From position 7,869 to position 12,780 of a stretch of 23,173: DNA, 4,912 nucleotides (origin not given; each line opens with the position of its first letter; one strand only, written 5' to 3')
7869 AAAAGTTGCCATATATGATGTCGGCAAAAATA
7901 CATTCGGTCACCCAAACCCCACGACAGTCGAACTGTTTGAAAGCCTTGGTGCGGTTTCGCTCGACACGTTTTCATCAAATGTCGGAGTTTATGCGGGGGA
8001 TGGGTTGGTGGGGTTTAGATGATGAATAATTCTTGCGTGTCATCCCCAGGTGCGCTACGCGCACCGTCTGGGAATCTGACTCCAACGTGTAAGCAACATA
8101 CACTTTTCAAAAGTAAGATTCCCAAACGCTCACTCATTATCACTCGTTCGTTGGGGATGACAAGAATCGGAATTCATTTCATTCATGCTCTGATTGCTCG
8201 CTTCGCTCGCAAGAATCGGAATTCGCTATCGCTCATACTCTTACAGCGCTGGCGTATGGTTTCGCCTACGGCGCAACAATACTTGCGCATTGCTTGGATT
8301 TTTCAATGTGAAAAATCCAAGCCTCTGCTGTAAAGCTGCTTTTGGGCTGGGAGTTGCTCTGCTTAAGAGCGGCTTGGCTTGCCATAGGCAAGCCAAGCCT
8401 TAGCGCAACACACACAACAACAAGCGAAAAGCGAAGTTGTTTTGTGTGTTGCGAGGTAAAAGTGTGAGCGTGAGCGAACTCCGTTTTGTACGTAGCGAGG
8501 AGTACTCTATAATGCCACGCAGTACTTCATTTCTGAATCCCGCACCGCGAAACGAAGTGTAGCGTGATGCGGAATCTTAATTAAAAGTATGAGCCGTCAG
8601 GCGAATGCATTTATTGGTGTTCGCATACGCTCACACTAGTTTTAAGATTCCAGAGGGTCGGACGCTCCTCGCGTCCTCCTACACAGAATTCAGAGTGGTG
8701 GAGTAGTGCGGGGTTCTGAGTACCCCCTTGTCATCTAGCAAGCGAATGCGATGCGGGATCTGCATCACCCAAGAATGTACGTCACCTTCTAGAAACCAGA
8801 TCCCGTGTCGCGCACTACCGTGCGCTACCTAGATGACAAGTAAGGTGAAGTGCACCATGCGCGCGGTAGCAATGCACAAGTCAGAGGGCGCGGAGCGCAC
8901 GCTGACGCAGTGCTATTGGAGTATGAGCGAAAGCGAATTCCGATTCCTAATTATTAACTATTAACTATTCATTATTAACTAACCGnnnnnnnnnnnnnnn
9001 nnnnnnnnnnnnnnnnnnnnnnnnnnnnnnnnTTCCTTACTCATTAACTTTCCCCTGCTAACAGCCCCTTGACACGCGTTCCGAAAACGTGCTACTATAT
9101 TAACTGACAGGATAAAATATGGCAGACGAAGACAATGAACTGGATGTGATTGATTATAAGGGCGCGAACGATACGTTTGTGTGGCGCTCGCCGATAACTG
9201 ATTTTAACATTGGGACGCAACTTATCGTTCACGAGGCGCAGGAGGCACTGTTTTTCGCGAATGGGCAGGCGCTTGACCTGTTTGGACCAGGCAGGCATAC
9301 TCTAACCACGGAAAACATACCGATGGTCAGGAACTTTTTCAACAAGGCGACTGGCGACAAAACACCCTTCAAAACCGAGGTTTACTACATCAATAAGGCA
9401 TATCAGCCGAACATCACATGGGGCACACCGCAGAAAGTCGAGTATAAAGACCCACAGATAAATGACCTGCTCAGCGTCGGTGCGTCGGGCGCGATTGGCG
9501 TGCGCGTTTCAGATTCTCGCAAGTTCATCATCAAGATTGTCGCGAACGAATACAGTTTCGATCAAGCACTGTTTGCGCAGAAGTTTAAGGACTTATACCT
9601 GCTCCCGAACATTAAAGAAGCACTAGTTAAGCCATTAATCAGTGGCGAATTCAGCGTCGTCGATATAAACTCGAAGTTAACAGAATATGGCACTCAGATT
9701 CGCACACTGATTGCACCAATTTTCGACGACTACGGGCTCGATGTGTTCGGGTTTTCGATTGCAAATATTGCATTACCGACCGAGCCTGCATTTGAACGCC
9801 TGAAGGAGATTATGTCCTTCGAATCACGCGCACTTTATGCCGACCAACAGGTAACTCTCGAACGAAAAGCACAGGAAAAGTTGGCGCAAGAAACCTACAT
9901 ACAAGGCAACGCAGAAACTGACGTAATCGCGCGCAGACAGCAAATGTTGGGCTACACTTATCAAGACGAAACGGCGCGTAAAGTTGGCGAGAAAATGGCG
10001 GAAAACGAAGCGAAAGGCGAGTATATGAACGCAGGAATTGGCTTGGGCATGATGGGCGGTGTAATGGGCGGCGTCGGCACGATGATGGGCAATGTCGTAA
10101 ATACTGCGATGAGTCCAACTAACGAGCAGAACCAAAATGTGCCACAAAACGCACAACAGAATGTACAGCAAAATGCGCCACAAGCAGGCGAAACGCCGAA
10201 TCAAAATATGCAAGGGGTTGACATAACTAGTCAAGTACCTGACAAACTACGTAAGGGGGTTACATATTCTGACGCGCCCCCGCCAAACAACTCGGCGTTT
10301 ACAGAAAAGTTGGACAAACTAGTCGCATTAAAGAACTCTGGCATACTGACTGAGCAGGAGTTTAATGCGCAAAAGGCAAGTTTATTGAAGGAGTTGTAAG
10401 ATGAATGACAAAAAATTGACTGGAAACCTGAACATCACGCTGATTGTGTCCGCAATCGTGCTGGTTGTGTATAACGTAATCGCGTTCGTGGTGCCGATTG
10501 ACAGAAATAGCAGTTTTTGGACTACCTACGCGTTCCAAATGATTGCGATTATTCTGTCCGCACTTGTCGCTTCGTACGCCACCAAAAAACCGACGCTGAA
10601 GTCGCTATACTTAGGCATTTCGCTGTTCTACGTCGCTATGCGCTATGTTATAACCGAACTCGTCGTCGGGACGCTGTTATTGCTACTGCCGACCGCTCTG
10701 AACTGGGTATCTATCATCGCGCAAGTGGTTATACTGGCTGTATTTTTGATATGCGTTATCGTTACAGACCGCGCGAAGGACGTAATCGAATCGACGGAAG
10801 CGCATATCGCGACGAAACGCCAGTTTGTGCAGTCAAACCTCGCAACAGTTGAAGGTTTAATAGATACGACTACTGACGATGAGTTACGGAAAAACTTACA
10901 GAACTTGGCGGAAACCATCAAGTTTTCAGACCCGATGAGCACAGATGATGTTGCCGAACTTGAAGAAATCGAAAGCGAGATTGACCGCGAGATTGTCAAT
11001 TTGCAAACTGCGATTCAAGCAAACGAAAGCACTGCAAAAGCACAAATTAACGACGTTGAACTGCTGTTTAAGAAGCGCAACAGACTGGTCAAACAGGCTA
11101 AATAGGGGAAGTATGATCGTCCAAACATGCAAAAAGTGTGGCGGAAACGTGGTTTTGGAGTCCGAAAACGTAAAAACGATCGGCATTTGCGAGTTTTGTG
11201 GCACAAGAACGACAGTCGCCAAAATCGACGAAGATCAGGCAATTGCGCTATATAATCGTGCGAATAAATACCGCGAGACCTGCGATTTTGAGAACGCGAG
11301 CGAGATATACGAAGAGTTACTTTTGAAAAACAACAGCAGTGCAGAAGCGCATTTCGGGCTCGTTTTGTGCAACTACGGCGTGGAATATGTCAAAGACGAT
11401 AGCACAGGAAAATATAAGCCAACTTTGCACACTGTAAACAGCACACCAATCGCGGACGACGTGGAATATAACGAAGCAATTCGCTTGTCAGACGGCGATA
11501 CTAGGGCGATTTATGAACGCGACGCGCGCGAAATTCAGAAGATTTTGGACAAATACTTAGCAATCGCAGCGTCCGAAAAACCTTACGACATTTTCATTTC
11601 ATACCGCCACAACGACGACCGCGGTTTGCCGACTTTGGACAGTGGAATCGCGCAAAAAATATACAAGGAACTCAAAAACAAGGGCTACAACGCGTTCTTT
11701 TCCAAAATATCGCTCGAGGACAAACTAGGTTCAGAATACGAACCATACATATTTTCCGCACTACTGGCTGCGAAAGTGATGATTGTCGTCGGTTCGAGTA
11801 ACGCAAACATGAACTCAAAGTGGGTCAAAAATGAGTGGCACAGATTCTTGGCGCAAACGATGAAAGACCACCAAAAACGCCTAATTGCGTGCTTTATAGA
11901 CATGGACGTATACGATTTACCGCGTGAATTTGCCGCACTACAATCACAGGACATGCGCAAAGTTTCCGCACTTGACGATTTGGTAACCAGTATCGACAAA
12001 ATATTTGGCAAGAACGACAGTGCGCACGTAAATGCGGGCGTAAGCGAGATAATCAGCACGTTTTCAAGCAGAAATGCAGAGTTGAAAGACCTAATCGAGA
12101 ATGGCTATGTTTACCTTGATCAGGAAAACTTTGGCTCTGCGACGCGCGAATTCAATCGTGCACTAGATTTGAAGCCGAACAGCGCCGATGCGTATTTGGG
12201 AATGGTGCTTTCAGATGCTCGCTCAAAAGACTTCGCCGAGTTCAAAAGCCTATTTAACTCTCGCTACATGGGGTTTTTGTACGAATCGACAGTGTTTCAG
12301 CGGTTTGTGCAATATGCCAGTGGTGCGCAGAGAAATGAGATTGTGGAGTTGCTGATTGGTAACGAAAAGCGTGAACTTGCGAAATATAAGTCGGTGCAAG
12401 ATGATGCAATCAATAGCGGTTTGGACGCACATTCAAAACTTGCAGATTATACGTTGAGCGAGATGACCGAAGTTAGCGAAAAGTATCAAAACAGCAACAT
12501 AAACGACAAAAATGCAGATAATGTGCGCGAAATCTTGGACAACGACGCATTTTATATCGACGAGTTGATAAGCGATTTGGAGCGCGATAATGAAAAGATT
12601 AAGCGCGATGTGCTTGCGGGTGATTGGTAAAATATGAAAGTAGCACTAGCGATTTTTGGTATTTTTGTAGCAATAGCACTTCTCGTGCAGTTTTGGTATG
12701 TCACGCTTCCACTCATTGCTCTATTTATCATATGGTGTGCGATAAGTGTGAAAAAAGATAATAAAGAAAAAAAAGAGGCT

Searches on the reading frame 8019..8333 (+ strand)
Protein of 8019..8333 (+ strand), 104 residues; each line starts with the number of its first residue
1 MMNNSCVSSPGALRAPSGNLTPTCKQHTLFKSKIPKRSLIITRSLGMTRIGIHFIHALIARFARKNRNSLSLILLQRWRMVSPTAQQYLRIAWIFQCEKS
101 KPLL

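Call 50: search_protein_families(library=pfam, proteins=[window:8019-8333:+], max_evalue=0.01)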
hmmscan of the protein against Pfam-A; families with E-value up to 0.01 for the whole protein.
window:8019-8333:+ (104 aa): 0 families

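Call 59: find_encoding_contigs(protein=window:8019-8333:+, flank=10000)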
Protein window:8019-8333:+ (104 aa): no gene with exactly this product is on record in the collection.

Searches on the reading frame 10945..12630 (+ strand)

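Call 10: search_protein_families(library=pfam, proteins=[window:10945-12630:+])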
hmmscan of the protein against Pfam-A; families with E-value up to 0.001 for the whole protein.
window:10945-12630:+ (561 aa): 8 families
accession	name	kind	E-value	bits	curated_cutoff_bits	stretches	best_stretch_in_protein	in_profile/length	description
PF13676.11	TIR_2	-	5.6e-14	53.1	28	1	216-339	1-110/122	TIR domain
PF07719.23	TPR_2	-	1.3e-07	31.6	27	0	99-129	1-31/34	Tetratricopeptide repeat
PF13414.12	TPR_11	-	3.9e-07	30.1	26.8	1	387-419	1-33/42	TPR repeat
PF13428.12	TPR_14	-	1.8e-05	25.4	23.5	0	388-420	9-41/44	Tetratricopeptide repeat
PF13432.12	TPR_16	-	2.9e-05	24.9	32.7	0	387-419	4-36/65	Tetratricopeptide repeat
PF00515.34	TPR_1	-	3.4e-05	23.9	27.8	0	99-124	1-26/34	Tetratricopeptide repeat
PF14559.12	TPR_19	-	3.9e-05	24.3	25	0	391-436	2-47/68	Tetratricopeptide repeat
PF01582.25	TIR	-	4.7e-05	23.7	21.3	1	214-321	2-99/179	TIR domain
